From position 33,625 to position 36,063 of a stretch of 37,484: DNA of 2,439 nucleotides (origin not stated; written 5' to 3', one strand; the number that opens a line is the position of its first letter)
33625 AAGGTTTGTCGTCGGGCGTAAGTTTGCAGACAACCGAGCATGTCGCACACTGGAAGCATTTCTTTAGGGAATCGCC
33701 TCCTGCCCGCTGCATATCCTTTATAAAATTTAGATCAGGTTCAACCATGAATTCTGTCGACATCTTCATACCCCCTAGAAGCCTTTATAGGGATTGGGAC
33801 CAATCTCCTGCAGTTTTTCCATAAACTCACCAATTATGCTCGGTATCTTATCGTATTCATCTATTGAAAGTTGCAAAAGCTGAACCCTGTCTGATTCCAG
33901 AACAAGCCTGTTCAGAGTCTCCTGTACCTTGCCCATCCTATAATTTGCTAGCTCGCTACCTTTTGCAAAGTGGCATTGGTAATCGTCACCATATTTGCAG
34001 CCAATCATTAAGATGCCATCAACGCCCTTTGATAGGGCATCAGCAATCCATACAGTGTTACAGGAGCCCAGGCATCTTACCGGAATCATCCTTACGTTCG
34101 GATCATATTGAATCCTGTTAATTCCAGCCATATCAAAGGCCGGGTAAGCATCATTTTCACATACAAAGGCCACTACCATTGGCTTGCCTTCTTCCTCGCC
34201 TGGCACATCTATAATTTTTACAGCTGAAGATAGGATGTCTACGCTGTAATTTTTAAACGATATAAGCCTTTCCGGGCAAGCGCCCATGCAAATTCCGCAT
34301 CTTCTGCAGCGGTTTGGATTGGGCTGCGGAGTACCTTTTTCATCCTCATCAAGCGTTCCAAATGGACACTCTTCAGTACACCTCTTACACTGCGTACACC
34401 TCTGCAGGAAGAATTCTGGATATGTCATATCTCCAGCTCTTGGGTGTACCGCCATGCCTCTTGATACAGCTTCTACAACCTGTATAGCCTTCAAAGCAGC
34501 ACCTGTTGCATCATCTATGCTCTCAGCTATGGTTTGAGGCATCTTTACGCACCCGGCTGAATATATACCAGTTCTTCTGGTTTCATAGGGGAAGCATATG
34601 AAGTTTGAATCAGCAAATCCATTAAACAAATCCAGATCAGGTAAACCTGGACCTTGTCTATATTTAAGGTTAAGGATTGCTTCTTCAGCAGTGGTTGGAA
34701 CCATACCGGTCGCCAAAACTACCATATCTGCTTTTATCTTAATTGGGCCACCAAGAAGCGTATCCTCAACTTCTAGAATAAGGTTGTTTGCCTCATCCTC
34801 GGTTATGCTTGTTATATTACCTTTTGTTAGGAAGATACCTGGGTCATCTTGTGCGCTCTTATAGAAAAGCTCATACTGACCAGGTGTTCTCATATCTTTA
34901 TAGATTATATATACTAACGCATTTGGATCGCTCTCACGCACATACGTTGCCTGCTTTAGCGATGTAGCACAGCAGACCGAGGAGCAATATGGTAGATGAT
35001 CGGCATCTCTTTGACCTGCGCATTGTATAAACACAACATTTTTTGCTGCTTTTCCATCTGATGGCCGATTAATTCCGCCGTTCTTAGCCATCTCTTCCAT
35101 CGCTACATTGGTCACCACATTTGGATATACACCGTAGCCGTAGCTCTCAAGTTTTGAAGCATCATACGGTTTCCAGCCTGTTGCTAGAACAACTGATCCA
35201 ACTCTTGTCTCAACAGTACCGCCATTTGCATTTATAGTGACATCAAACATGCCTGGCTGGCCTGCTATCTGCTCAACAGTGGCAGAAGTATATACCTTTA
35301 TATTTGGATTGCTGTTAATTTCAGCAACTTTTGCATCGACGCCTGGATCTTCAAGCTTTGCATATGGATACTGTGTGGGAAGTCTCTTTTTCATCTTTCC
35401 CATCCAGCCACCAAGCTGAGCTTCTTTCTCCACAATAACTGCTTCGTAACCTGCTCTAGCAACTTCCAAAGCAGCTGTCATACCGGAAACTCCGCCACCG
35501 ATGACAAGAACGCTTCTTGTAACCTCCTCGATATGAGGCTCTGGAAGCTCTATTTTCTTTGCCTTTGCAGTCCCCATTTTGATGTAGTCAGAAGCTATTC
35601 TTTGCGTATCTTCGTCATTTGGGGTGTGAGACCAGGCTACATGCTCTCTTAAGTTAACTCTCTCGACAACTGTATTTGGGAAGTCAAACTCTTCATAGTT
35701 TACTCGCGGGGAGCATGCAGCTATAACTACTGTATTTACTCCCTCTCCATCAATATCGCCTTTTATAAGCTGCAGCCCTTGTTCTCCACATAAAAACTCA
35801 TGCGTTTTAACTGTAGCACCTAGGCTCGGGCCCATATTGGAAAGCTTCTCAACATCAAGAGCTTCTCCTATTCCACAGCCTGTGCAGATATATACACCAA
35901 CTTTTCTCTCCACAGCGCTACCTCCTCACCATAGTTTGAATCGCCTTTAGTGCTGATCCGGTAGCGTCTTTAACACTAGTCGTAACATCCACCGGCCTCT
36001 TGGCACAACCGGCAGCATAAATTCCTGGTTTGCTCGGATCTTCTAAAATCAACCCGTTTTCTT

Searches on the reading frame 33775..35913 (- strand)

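Call 11: search_protein_families(library=pfam, proteins=[window:33775-35913:-], max_evalue=0.01)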
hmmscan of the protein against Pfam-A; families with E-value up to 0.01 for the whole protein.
window:33775-35913:- (712 aa): 24 families
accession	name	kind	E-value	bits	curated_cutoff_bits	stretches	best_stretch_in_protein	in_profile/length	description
PF02662.21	FlpD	-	5.6e-43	146.3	22.3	1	580-705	1-123/123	Methyl-viologen-reducing hydrogenase, delta subunit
PF07992.20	Pyr_redox_2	-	1.7e-13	51.1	26.1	1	134-252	2-114/291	Pyridine nucleotide-disulphide oxidoreductase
PF12831.13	FAD_oxidored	-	1.4e-07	31.6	27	1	135-171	2-38/416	FAD dependent oxidoreductase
PF12837.12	Fer4_6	-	2e-07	31.1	25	2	499-519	2-22/24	4Fe-4S binding domain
PF13450.12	NAD_binding_8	-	2.6e-07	31.2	21.9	1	137-171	1-35/68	NAD(P)-binding Rossmann-like domain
PF00037.32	Fer4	-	2.8e-07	30.5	21.1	2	530-549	2-21/24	4Fe-4S binding domain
PF13187.11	Fer4_9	-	2.9e-07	30.8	27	1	505-549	1-50/52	4Fe-4S dicluster domain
PF00890.30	FAD_binding_2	-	3.7e-07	30.1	20.4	1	135-169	2-36/414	FAD binding domain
PF13738.12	Pyr_redox_3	-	4.7e-07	29.8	30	1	132-249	164-269/305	Pyridine nucleotide-disulphide oxidoreductase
PF12797.12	Fer4_2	-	9.6e-07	28.8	24.5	2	499-518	3-22/22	4Fe-4S binding domain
PF01266.30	DAO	-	3.1e-06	27.4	27.9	1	135-169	2-37/353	FAD dependent oxidoreductase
PF13237.11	Fer4_10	-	9.1e-06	26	25.5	1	504-547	7-53/53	4Fe-4S dicluster domain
PF12838.12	Fer4_7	-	1.9e-05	25.5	27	1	505-548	1-50/52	4Fe-4S dicluster domain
PF13183.11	Fer4_8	-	2e-05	25.4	27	1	502-519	50-67/68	4Fe-4S dicluster domain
PF13484.11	Fer4_16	-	4.6e-05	24.6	30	0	505-526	1-21/66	4Fe-4S double cluster binding domain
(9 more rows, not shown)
